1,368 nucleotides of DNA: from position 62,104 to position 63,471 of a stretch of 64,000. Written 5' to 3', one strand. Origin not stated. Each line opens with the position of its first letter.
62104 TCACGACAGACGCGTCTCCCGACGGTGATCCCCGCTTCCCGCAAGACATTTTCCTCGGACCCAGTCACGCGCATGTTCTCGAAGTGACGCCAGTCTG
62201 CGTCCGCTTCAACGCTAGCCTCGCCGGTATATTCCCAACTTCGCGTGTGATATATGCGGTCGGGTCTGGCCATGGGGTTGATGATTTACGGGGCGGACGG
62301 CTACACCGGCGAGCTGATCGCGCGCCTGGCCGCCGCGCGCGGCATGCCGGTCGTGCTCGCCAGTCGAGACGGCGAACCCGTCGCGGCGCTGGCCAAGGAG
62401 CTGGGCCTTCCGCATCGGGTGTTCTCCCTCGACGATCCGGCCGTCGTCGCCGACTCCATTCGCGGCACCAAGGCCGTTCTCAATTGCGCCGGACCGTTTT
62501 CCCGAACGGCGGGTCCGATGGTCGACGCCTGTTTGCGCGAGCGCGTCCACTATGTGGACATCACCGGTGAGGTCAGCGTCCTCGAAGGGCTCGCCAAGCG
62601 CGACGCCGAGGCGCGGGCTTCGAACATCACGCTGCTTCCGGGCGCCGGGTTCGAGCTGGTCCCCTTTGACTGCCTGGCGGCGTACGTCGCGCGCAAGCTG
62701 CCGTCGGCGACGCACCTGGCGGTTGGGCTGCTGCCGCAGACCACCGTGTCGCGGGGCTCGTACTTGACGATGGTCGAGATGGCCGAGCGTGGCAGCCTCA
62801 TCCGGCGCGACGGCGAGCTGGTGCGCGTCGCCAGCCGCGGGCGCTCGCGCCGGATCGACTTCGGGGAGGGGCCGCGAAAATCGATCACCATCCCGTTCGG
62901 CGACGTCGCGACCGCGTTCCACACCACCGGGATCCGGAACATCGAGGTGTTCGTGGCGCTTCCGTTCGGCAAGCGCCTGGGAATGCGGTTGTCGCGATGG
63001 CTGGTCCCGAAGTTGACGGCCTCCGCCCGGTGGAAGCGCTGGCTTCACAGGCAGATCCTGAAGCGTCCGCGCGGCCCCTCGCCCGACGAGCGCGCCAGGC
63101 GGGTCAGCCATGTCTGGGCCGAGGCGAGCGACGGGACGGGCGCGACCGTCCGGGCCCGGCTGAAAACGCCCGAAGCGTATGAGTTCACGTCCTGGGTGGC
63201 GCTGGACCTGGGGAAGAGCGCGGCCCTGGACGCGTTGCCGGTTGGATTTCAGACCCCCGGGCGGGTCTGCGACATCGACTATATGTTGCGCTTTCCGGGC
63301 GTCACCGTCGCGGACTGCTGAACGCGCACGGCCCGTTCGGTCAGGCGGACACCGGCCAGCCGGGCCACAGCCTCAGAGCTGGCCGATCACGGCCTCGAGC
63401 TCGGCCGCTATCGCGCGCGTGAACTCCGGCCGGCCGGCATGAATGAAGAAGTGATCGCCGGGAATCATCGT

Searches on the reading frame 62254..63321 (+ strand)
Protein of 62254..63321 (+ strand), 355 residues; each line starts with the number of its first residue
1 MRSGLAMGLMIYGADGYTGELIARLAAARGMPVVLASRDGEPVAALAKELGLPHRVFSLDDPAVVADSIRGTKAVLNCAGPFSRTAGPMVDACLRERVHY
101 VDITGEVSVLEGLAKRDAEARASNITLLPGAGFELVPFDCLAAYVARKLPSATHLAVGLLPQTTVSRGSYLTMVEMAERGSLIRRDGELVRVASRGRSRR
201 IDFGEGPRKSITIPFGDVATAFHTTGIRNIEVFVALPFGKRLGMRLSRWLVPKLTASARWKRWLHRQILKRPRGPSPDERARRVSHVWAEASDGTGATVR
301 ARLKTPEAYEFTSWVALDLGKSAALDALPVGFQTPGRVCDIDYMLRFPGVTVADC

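Call 12: search_protein_families(library=pfam, proteins=[window:62254-63321:+], max_evalue=0.00001)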
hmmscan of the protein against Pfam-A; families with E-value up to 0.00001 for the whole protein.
window:62254-63321:+ (355 aa): 2 families
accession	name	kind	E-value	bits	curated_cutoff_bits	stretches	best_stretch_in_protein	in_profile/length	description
PF03435.24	Sacchrp_dh_NADP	-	1.7e-10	41.8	25.1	1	10-126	2-127/129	Saccharopine dehydrogenase NADP binding domain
PF13460.12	NAD_binding_10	-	5.5e-06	26.8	27.2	1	13-96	1-88/184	NAD(P)H-binding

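Call 13: find_encoding_contigs(protein=window:62254-63321:+, flank=10000, max_places=3)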
Protein window:62254-63321:+ (355 aa): no gene with exactly this product is on record in the collection.

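Call 19: search_protein_families(library=ncbifam, proteins=[window:62254-63321:+], max_evalue=0.01)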
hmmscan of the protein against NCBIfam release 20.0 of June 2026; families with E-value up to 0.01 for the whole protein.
window:62254-63321:+ (355 aa): 4 families
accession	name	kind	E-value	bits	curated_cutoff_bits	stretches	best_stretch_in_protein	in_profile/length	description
NF004526.0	PRK05872.1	subfamily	0.00022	20.4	276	1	11-59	15-63/297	short-chain dehydrogenase/reductase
TIGR03466.1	HpnA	hypoth_equivalog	0.0075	15.2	367.65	0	10-80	4-73/327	hopanoid-associated sugar epimerase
NF005067.0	PRK06484.1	equivalog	0.008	14.8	713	0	11-61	278-328/524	short chain dehydrogenase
NF005467.0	PRK07060.1-5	equivalog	0.01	15.4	360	0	10-146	13-152/245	SDR family oxidoreductase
